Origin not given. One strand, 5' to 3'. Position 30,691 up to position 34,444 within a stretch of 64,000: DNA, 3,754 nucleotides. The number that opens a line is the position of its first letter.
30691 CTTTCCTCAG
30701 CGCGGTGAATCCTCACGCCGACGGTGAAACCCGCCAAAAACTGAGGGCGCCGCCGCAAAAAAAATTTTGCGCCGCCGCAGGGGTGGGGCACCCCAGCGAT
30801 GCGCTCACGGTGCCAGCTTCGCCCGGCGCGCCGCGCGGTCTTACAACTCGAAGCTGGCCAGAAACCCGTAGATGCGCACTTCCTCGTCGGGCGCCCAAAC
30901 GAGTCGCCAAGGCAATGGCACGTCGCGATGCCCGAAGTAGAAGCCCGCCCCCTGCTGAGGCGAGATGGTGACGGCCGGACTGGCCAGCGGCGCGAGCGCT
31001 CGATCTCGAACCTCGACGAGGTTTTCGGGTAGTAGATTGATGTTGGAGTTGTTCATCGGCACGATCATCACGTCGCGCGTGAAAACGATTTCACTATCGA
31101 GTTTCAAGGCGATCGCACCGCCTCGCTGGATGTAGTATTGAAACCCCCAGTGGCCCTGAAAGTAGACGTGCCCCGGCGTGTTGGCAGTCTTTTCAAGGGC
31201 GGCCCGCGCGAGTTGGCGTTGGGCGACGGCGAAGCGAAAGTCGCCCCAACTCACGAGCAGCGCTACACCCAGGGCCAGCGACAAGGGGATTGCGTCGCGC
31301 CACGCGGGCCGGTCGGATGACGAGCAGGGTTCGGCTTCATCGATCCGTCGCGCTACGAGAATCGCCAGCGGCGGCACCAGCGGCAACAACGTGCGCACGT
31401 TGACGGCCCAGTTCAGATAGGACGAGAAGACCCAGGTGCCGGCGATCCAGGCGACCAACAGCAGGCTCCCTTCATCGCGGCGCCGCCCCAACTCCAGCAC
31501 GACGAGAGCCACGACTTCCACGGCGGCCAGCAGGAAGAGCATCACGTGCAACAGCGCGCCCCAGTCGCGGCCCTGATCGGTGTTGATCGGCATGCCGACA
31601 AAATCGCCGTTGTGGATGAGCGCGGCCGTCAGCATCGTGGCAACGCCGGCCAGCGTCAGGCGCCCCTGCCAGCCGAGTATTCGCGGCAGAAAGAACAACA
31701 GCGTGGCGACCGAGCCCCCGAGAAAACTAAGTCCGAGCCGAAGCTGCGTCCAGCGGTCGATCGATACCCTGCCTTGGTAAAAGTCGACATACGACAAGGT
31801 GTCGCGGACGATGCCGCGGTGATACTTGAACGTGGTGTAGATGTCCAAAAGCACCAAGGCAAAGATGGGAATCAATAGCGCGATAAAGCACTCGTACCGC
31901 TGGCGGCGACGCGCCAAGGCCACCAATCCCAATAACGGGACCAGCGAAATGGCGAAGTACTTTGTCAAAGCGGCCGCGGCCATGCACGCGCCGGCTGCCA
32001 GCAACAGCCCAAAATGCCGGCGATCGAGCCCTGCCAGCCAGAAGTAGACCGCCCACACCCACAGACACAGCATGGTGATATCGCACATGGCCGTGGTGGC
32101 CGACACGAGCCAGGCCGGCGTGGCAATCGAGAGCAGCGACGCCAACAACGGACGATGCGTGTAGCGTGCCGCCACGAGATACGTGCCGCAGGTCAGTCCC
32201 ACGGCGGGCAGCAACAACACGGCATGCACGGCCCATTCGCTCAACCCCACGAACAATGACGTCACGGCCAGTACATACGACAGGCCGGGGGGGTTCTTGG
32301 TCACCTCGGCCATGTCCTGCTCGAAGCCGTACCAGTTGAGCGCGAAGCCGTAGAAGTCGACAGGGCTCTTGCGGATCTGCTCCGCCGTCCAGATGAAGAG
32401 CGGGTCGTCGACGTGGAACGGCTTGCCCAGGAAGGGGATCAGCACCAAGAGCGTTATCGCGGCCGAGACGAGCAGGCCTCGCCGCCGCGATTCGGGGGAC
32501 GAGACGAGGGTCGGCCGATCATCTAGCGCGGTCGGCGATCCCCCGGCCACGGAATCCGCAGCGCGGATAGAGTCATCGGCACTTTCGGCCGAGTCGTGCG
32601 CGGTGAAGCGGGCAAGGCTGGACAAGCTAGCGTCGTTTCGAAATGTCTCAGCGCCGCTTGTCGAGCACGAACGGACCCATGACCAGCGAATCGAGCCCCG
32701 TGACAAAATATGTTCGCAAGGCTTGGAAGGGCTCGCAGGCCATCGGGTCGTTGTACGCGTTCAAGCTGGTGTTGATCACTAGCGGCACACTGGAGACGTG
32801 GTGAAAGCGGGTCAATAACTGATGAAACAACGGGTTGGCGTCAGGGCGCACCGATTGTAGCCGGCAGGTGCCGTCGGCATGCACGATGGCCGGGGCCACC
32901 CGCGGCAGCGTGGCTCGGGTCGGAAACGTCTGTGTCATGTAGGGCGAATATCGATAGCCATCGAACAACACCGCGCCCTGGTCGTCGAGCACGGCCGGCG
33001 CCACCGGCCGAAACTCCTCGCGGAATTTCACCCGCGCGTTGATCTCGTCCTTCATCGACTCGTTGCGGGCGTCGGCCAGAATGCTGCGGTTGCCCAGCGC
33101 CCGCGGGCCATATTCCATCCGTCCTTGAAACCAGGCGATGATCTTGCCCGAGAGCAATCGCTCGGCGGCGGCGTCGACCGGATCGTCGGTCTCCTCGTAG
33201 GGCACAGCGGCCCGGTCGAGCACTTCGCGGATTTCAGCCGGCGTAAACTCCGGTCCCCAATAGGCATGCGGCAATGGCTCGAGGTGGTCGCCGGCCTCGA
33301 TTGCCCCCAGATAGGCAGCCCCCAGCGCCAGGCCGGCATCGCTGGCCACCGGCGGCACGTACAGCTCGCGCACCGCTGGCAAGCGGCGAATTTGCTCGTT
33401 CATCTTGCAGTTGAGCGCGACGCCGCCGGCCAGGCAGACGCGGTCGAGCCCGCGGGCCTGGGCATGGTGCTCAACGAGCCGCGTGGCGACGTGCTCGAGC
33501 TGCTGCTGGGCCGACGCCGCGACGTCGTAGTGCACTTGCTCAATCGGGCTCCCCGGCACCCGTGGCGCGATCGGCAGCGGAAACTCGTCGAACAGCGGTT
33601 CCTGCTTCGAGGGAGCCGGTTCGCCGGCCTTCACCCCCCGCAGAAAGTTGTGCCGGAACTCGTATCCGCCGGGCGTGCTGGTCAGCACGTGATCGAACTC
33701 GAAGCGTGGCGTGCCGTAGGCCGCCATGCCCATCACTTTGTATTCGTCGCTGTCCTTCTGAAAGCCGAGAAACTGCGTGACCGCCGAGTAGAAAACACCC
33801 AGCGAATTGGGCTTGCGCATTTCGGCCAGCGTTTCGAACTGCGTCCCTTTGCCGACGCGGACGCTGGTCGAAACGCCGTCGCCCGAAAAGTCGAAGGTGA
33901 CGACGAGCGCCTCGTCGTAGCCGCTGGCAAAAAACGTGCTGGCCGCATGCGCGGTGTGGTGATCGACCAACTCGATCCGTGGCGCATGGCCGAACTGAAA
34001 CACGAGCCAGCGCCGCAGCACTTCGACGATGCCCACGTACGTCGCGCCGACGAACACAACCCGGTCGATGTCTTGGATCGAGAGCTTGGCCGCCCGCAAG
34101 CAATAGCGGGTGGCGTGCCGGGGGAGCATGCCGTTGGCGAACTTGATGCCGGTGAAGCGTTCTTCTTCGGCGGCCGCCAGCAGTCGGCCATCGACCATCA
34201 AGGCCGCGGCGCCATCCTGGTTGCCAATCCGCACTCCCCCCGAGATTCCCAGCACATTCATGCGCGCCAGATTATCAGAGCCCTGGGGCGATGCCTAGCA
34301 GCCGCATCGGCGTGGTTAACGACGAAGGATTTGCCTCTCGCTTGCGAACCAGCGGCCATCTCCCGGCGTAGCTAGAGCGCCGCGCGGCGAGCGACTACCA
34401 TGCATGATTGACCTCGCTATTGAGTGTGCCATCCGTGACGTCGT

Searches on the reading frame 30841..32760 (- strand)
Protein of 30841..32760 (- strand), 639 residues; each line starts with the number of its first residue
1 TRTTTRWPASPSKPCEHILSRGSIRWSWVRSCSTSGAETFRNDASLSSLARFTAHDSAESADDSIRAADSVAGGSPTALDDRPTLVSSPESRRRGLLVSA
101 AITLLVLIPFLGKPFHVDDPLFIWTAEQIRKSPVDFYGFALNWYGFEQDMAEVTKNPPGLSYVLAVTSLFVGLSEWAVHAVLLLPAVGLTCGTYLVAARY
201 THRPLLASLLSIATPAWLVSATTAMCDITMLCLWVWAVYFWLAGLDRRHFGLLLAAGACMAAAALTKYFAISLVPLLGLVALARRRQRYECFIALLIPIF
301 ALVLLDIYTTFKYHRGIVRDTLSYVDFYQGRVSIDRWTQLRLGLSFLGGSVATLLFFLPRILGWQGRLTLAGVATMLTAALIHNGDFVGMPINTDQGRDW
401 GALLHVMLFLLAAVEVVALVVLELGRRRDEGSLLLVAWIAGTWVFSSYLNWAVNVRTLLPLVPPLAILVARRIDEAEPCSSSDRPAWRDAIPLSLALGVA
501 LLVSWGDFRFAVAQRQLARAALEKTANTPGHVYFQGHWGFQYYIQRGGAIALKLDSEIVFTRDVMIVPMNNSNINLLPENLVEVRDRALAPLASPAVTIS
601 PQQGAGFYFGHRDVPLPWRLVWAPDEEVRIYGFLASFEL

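Call 82: search_protein_families(library=pfam, proteins=[window:30841-32760:-], max_evalue=0.0001)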
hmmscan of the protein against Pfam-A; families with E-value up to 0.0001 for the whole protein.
window:30841-32760:- (639 aa): 1 family
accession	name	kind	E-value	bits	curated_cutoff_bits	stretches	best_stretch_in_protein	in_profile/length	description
PF13231.12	PMT_2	-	4.5e-12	46.9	26.1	1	155-304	1-153/160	Dolichyl-phosphate-mannose-protein mannosyltransferase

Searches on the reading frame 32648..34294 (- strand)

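Call 83: search_protein_families(library=pfam, proteins=[window:32648-34294:-], max_evalue=0.0001)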
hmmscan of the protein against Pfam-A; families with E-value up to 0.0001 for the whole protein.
window:32648-34294:- (548 aa): 2 families
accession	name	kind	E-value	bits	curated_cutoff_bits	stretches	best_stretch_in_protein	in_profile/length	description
PF16861.10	Carbam_trans_C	-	4.8e-60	202.4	27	1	377-546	1-170/170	Carbamoyltransferase C-terminus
PF02543.21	Carbam_trans_N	-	8.6e-48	164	24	2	105-327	125-345/346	Carbamoyltransferase N-terminus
